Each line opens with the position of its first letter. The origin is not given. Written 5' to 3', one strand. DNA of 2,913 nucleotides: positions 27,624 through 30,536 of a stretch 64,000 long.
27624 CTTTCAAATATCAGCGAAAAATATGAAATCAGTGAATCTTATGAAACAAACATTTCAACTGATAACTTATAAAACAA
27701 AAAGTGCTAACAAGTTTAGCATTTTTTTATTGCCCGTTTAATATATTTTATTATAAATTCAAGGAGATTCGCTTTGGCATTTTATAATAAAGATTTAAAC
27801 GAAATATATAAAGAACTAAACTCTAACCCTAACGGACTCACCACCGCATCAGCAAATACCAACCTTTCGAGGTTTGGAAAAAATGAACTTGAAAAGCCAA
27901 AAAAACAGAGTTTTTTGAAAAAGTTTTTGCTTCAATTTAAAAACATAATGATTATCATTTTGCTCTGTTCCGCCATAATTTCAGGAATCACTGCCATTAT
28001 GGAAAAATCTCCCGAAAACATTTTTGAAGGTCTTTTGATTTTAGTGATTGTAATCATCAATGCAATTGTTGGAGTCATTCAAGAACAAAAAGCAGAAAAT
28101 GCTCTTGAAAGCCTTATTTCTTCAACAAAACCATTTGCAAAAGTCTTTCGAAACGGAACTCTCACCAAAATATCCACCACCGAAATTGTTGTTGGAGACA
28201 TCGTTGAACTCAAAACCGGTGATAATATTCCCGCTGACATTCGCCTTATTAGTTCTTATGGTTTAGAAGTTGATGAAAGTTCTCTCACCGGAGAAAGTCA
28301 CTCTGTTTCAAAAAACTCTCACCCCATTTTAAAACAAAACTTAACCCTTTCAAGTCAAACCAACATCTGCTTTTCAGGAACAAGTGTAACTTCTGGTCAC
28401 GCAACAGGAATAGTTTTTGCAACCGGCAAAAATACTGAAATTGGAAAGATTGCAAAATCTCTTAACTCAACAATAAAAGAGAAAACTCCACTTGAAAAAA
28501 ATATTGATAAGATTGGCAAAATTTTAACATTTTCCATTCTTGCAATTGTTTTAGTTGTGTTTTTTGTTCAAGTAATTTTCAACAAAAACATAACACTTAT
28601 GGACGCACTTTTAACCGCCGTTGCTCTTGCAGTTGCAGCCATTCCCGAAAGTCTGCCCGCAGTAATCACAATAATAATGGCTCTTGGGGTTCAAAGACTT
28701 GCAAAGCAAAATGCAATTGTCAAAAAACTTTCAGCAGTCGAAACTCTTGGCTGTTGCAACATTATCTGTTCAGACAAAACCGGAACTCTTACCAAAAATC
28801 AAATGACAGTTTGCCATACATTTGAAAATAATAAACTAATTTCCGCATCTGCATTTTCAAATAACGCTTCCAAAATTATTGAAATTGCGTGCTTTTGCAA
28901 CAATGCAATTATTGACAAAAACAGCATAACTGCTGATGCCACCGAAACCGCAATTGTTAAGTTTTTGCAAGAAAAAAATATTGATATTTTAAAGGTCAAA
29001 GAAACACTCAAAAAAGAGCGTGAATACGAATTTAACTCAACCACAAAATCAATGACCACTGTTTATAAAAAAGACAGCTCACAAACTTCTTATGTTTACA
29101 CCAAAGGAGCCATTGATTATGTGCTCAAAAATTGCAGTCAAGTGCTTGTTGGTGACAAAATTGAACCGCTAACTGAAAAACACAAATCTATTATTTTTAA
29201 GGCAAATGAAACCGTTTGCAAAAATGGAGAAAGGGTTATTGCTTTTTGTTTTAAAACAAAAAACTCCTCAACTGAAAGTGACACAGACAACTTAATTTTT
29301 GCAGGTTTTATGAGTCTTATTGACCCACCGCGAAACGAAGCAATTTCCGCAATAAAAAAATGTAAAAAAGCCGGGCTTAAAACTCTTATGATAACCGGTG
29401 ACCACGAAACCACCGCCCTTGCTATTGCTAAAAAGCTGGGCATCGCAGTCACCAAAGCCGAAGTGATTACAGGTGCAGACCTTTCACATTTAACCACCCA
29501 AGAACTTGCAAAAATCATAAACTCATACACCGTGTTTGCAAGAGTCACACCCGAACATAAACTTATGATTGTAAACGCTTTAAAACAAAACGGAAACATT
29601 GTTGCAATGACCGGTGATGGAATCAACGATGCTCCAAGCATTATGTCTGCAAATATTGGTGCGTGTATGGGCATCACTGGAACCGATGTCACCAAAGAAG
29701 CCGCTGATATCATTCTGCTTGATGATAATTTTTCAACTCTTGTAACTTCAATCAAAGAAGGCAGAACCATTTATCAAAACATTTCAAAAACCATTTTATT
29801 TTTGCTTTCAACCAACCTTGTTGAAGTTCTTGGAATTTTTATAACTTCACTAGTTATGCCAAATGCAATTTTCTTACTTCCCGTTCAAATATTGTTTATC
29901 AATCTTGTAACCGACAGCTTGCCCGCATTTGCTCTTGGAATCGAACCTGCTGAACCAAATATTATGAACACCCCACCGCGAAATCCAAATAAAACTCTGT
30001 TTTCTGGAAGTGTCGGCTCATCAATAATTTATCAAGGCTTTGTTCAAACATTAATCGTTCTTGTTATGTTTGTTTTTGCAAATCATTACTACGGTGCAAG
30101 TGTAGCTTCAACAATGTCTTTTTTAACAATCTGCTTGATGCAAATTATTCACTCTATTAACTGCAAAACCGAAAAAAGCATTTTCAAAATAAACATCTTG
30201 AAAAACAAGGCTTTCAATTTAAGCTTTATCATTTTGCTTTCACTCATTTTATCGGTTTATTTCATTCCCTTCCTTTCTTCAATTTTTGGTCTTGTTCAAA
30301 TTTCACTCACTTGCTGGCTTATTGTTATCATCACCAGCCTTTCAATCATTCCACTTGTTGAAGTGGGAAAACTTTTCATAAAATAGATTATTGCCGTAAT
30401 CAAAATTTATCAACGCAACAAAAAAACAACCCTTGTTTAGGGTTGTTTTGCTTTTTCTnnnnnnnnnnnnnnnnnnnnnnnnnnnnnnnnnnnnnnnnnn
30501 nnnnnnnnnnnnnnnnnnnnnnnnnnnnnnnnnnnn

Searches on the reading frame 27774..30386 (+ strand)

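Call 89: search_protein_families(library=pfam, proteins=[window:27774-30386:+], max_evalue=0.00001)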
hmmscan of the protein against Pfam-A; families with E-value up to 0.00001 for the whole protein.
window:27774-30386:+ (870 aa): 5 families
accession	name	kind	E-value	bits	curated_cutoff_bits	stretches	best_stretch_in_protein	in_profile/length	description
PF00122.25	E1-E2_ATPase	-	7e-56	189.1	28.1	1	117-312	2-181/181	E1-E2 ATPase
PF00689.26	Cation_ATPase_C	-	1.9e-47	161.8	27.3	1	700-868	3-175/175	Cation transporting ATPase, C-terminus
PF00690.31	Cation_ATPase_N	-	4.5e-21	74.7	20.4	1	4-70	2-69/69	Cation transporter/ATPase, N-terminus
PF13246.12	Cation_ATPase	-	7.4e-19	68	21.7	1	374-457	2-91/91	Cation transport ATPase (P-type)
PF00702.32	Hydrolase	-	5.2e-17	63.3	26.4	1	330-623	3-187/191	haloacid dehalogenase-like hydrolase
